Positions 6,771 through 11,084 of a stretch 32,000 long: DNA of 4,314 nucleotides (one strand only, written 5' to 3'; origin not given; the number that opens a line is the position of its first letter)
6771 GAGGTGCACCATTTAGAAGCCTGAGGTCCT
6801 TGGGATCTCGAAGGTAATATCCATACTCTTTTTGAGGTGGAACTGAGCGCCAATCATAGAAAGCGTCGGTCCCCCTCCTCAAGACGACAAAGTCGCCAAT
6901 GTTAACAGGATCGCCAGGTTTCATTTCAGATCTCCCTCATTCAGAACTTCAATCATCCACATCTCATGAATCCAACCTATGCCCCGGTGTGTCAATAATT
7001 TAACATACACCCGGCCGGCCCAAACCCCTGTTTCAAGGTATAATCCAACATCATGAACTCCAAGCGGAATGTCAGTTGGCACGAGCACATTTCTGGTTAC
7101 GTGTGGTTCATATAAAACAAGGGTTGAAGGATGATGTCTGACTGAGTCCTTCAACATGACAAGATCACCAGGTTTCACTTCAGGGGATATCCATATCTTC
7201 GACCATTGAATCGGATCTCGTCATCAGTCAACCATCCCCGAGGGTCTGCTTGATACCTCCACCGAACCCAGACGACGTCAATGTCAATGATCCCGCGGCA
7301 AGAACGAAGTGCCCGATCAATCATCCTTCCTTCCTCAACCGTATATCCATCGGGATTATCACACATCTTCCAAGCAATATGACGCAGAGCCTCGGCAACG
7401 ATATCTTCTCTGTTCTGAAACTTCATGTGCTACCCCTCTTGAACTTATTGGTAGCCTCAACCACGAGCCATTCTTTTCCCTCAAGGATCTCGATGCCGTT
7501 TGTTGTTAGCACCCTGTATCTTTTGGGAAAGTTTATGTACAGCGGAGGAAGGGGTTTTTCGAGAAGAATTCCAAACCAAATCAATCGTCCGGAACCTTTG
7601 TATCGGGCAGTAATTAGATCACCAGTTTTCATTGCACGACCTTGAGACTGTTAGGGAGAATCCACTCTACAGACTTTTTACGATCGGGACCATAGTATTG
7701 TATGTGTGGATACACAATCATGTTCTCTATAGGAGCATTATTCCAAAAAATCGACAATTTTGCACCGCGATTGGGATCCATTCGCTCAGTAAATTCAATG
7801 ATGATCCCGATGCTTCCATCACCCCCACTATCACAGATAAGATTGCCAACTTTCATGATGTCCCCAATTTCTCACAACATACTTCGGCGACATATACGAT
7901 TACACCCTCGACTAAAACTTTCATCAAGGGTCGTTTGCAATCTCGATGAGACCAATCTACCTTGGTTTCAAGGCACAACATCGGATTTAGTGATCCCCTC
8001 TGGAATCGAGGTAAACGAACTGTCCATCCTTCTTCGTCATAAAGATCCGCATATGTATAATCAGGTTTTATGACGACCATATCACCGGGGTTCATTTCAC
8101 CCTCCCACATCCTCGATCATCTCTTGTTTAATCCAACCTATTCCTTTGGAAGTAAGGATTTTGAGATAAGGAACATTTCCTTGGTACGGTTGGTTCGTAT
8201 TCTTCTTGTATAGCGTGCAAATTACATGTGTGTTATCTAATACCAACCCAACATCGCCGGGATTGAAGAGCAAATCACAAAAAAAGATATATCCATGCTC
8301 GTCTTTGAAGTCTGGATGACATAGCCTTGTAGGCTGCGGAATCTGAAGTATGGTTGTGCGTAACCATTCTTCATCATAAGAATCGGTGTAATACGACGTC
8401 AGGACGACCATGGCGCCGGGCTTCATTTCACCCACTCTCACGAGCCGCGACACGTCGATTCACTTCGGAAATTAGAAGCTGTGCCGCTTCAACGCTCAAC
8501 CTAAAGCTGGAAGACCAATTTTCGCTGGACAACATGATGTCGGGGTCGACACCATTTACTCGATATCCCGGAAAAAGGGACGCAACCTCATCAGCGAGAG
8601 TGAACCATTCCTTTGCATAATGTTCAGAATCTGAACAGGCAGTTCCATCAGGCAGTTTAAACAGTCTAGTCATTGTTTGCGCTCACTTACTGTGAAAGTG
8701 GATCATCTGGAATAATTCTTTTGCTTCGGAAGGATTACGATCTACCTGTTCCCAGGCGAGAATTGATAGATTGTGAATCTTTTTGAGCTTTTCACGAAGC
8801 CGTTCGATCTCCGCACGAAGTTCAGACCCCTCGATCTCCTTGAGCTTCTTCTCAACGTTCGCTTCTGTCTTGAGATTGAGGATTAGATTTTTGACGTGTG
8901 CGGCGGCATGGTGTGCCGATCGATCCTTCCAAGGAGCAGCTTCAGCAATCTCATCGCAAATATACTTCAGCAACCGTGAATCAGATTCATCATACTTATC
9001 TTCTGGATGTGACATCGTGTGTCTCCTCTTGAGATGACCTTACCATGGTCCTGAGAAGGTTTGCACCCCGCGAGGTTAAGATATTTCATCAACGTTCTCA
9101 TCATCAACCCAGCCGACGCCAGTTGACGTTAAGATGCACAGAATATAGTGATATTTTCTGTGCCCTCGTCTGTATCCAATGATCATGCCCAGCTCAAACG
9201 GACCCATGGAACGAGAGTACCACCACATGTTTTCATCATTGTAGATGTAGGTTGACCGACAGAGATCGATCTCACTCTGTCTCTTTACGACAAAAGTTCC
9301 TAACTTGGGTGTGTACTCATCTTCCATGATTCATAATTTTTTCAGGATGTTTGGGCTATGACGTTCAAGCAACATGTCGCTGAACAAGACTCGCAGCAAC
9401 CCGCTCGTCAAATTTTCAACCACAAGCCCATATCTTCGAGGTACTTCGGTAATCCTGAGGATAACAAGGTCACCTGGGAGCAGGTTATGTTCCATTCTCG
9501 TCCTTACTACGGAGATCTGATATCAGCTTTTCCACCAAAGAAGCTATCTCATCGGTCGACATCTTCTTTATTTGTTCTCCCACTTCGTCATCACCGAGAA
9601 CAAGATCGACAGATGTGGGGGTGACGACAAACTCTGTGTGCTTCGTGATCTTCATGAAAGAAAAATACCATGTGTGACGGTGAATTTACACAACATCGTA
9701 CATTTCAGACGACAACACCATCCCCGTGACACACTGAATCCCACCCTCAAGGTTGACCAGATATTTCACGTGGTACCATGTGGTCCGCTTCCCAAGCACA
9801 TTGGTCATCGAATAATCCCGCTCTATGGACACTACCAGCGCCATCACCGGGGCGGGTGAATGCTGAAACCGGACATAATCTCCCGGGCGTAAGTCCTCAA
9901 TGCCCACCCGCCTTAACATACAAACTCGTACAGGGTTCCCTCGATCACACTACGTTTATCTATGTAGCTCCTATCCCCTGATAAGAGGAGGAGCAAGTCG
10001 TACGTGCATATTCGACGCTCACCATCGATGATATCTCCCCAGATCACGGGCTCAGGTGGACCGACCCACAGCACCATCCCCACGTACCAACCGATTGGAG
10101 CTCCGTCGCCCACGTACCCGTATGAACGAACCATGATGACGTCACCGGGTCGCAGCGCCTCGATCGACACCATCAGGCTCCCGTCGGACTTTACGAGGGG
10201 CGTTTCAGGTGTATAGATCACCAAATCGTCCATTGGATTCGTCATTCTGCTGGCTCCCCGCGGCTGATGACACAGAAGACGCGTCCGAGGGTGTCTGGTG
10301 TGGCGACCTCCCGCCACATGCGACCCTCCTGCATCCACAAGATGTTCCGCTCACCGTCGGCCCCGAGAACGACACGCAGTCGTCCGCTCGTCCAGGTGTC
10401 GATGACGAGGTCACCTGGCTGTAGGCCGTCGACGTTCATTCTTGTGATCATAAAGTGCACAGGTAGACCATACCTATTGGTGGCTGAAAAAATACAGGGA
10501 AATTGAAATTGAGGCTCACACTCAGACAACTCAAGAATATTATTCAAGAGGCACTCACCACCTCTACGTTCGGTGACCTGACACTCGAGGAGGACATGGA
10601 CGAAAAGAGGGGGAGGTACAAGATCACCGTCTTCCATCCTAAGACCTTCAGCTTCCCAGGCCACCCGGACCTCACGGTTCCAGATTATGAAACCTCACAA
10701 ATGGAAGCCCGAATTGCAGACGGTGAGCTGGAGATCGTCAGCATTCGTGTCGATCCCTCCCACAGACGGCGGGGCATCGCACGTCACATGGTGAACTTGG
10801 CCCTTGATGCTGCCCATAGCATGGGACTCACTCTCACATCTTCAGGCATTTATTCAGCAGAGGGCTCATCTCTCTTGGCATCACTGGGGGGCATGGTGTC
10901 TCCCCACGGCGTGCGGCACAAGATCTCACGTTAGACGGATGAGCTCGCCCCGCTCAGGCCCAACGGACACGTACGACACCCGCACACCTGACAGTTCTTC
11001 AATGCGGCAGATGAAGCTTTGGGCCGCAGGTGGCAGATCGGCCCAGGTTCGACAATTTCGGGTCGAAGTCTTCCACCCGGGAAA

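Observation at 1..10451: Expansion of a small SH3-like protein family to about 29 paralogues in 32 kb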

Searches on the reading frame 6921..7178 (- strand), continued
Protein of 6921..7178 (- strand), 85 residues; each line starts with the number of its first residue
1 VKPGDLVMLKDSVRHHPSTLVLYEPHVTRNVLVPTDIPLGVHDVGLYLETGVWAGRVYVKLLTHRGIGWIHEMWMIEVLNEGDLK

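Call 77: search_protein_families(library=pfam, proteins=[P0015, P0022, P0024, P0025, P0033, P0034, P0035, P0043, P0059, P0082], max_evalue=0.001)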
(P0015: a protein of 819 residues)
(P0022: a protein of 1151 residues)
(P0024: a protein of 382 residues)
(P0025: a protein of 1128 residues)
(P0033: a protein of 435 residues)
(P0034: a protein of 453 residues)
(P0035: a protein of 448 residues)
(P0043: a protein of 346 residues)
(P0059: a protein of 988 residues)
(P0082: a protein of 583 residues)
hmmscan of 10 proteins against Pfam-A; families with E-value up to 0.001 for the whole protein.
P0015 (819 aa): 9 families
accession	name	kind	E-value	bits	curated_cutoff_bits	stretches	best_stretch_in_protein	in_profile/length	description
PF08239.17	SH3_3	-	5.6e-95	311.9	27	7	565-615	1-53/54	Bacterial SH3 domain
PF06347.19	SH3_4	-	2e-40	136.8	24.1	3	639-685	3-50/56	Bacterial SH3 domain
PF18348.7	SH3_16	-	3.9e-28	97.4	25.8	1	506-541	7-44/49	Bacterial dipeptidyl-peptidase Sh3 domain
PF07653.23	SH3_2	-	3.1e-15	56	21.8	0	78-110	20-54/55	Variant SH3 domain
PF07495.19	Y_Y_Y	-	3.4e-12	46.5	26.6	1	359-422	4-64/65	Y_Y_Y domain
PF00018.34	SH3_1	-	2.7e-09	36.9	22.9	0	658-684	17-46/48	SH3 domain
PF01832.25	Glucosaminidase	-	1.2e-08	36.1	30.2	1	731-816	2-81/123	Mannosyl-glycoprotein endo-beta-N-acetylglucosaminidase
PF23795.1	SH3_YKFC_2nd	-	0.00011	22.4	27.4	0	522-543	29-51/57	YKFC SH3b2 domain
PF12913.13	SH3_6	-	0.00011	22.1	27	0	223-240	36-53/53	SH3 domain (SH3b1 type)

P0022 (1151 aa): 7 families
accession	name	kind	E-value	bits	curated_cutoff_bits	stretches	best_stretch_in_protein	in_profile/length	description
PF08239.17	SH3_3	-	3.7e-158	514.2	27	16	36-84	2-51/54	Bacterial SH3 domain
PF06347.19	SH3_4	-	2.2e-91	300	24.1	8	225-275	4-54/56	Bacterial SH3 domain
PF23795.1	SH3_YKFC_2nd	-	1.1e-43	147.3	27.4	1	125-150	30-55/57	YKFC SH3b2 domain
PF18348.7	SH3_16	-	1.6e-38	130.7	25.8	0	1105-1146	5-46/49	Bacterial dipeptidyl-peptidase Sh3 domain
PF13457.12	GW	-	4.2e-27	95.1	21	0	743-765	50-71/76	GW (Gly-Tryp) dipeptide domain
PF07653.23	SH3_2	-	5.1e-20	71.4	21.8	0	580-616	13-49/55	Variant SH3 domain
PF00018.34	SH3_1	-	0.00021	21.3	22.9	0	314-342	17-46/48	SH3 domain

P0024 (382 aa): 3 families
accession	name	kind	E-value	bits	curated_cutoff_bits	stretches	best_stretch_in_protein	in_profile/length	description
PF08239.17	SH3_3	-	1.4e-36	124.8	27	4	324-379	2-53/54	Bacterial SH3 domain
PF06347.19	SH3_4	-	2.7e-15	56.3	24.1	2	241-292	4-51/56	Bacterial SH3 domain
PF13457.12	GW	-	1.2e-07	32.8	21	0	252-291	41-71/76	GW (Gly-Tryp) dipeptide domain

P0025 (1128 aa): 8 families
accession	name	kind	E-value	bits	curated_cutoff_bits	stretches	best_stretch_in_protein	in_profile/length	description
PF08239.17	SH3_3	-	5.4e-134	436.8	27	12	395-443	4-53/54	Bacterial SH3 domain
PF06347.19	SH3_4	-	2.1e-88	290.4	24.1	9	454-505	3-54/56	Bacterial SH3 domain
PF23795.1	SH3_YKFC_2nd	-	3.3e-35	120.2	27.4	1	125-150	31-56/57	YKFC SH3b2 domain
PF07653.23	SH3_2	-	7.8e-22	77.2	21.8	0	53-84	19-51/55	Variant SH3 domain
PF18348.7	SH3_16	-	1.6e-20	73.1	25.8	0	104-147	4-48/49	Bacterial dipeptidyl-peptidase Sh3 domain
PF00018.34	SH3_1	-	1.1e-14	54.2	22.9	0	53-80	17-46/48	SH3 domain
PF13457.12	GW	-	2e-09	38.5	21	0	417-440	54-72/76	GW (Gly-Tryp) dipeptide domain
PF18341.7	PSA_CBD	-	7.2e-07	29.5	27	0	41-81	16-54/60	PSA endolysin C-terminal cell wall binding domain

P0033 (435 aa): 9 families
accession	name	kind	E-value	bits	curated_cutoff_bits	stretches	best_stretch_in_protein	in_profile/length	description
PF08239.17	SH3_3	-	3.2e-43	146.2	27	4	370-421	2-53/54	Bacterial SH3 domain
PF07653.23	SH3_2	-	1.4e-17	63.5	21.8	0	256-291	17-52/55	Variant SH3 domain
PF06347.19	SH3_4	-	7.3e-16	58.1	24.1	1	143-192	3-51/56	Bacterial SH3 domain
PF12913.13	SH3_6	-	1.1e-12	47.7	27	0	161-190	23-52/53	SH3 domain (SH3b1 type)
PF13457.12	GW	-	1.4e-12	48.6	21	0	163-193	40-73/76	GW (Gly-Tryp) dipeptide domain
PF00018.34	SH3_1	-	2.1e-10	40.5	22.9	0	162-190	17-46/48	SH3 domain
PF14604.12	SH3_9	-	1.9e-05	24.8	30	0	256-287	14-44/49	Variant SH3 domain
PF20536.3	DUF6751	-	0.00022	21.7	27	0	135-168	42-71/113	Family of unknown function (DUF6751)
PF08495.15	FIST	-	0.0005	20.4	23.2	0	102-145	17-63/189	FIST N domain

P0034 (453 aa): 13 families
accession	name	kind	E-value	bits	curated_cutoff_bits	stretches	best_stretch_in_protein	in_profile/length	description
PF08239.17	SH3_3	-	1.8e-48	162.9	27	4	109-160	2-53/54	Bacterial SH3 domain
PF06347.19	SH3_4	-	8.4e-35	118.8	24.1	4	32-86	1-54/56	Bacterial SH3 domain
PF00877.26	NLPC_P60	-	2e-33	115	23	1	345-451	1-105/105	NlpC/P60 family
PF23795.1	SH3_YKFC_2nd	-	7.4e-21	74.2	27.4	1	58-84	26-52/57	YKFC SH3b2 domain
PF18348.7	SH3_16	-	3.3e-14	52.8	25.8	0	129-157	17-46/49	Bacterial dipeptidyl-peptidase Sh3 domain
PF00018.34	SH3_1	-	1.1e-12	47.8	22.9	0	203-229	18-46/48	SH3 domain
PF02208.21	Sorb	-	1.4e-08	34.6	27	0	267-293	2-28/42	Sorbin homologous domain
PF01556.23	DnaJ_C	-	3.3e-07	30.9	26.6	0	253-287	106-140/152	DnaJ C terminal domain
PF00466.25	Ribosomal_L10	-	1.4e-06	28.7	22.8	0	259-289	38-68/100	Ribosomal protein L10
PF16121.10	40S_S4_C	-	1.5e-05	24.9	27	0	269-288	23-42/48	40S ribosomal protein S4 C-terminus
PF01863.23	YgjP-like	-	0.00012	22.6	26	0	77-122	33-80/207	YgjP-like, metallopeptidase domain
PF18341.7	PSA_CBD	-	0.00043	20.6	27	0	277-295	29-47/60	PSA endolysin C-terminal cell wall binding domain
PF23551.1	Zn_ribbon_20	-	0.0005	20.5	27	0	70-82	22-34/35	Zinc beta-ribbon domain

P0035 (448 aa): 2 families
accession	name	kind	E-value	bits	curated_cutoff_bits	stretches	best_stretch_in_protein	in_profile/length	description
PF08239.17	SH3_3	-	1.2e-50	169.9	27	6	155-210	1-53/54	Bacterial SH3 domain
PF06347.19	SH3_4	-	1e-10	41.6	24.1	0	389-443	3-52/56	Bacterial SH3 domain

P0043 (346 aa): 4 families
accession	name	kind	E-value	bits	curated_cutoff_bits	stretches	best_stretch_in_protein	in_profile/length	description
PF08239.17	SH3_3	-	5.3e-36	123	27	4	50-106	1-54/54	Bacterial SH3 domain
PF13457.12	GW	-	1.1e-09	39.2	21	0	56-104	26-74/76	GW (Gly-Tryp) dipeptide domain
PF23795.1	SH3_YKFC_2nd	-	3.8e-08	33.5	27.4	0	80-102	28-51/57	YKFC SH3b2 domain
PF06347.19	SH3_4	-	3.4e-06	27.1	24.1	0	129-179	4-50/56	Bacterial SH3 domain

P0059 (988 aa): 12 families
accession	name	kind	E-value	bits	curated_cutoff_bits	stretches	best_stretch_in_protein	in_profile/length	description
PF08239.17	SH3_3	-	4.9e-129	420.9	27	10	647-696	2-53/54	Bacterial SH3 domain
PF06347.19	SH3_4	-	3.1e-57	190.6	24.1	5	719-764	5-51/56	Bacterial SH3 domain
PF18348.7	SH3_16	-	1.4e-31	108.5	25.8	0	437-483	1-47/49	Bacterial dipeptidyl-peptidase Sh3 domain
PF07653.23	SH3_2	-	1.3e-30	105.3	21.8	1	112-147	19-54/55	Variant SH3 domain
PF00018.34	SH3_1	-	3.5e-21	75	22.9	0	175-203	17-46/48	SH3 domain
PF01832.25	Glucosaminidase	-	2.6e-09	38.2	30.2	1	809-966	2-120/123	Mannosyl-glycoprotein endo-beta-N-acetylglucosaminidase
PF13457.12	GW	-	5.4e-08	33.9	21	0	166-207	28-74/76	GW (Gly-Tryp) dipeptide domain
PF23795.1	SH3_YKFC_2nd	-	1.7e-06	28.2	27.4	0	402-419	34-51/57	YKFC SH3b2 domain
PF23614.1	DUF7141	-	2.1e-06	27.8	27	0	181-204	6-29/61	Domain of unknown function (DUF7141)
PF02357.24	NusG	-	3.1e-05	24.9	22.2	0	404-486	3-82/93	Transcription termination factor nusG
PF25059.1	FN3_DSCAM-DSCAML_C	-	4.1e-05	24.3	39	0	438-473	28-63/89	DSCAM/DSCAML C-terminal Fn3-like domain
PF22098.1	DUF6942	-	4.2e-05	24.1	27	0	166-193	24-51/161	Family of unknown function (DUF6942)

P0082 (583 aa): 7 families
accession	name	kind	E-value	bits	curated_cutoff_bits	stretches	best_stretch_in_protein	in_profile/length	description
PF08239.17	SH3_3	-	5.8e-38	129.3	27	4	57-113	2-54/54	Bacterial SH3 domain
PF00877.26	NLPC_P60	-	5.6e-29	100.7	23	1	471-577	1-105/105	NlpC/P60 family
PF06347.19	SH3_4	-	5.2e-12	45.8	24.1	0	57-112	4-54/56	Bacterial SH3 domain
PF07653.23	SH3_2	-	1.2e-09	38.2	21.8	0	75-112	19-52/55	Variant SH3 domain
PF05257.22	CHAP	-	3.2e-05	24.8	26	1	483-544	9-68/81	CHAP domain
PF18348.7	SH3_16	-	0.00016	21.8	25.8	0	317-365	1-45/49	Bacterial dipeptidyl-peptidase Sh3 domain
PF05382.19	Amidase_5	-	0.00059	20.2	21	0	473-562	18-117/142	Bacteriophage peptidoglycan hydrolase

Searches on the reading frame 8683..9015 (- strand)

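Call 87: search_protein_families(library=pfam, proteins=[window:8683-9015:-], max_evalue=0.01)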
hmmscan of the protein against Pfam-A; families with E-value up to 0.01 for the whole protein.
window:8683-9015:- (110 aa): 2 families
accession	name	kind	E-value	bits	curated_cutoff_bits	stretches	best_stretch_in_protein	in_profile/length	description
PF09311.16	Rab5-bind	-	0.0034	17.3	33.6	1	16-87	145-216/307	Rabaptin-like protein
PF14576.11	SEO_N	-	0.0036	16.9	27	1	6-83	187-262/287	Sieve element occlusion N-terminus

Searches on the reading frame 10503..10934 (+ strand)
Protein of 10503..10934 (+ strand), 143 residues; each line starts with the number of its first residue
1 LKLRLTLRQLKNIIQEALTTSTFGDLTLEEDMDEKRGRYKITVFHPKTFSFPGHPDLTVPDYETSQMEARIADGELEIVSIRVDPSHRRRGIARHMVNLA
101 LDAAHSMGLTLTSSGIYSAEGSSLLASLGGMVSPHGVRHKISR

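Call 87: search_protein_families(library=pfam, proteins=[window:10503-10934:+], max_evalue=0.01)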
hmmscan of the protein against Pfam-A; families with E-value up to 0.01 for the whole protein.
window:10503-10934:+ (143 aa): 5 families
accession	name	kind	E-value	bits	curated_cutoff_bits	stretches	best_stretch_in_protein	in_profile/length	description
PF00583.31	Acetyltransf_1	-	4.1e-07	30.7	20.7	1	73-110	57-94/116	Acetyltransferase (GNAT) family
PF14542.12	Acetyltransf_CG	-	3.6e-05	24.3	30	1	71-111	20-60/80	GCN5-related N-acetyl-transferase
PF13508.13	Acetyltransf_7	-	0.0003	21.6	27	1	76-109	30-62/84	Acetyltransferase (GNAT) domain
PF13527.13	Acetyltransf_9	-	0.0035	17.8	25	1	78-111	75-108/127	Acetyltransferase (GNAT) domain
PF13880.12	Acetyltransf_13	-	0.0051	17.1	22.8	1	80-103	9-32/69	ESCO1/2 acetyl-transferase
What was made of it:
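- Checked: The 140-aa ORF 10242-10664 overlaps a real plus-strand GNAT gene at 10503-10934 (call 87), so only its short form 10242-10451 is credible.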
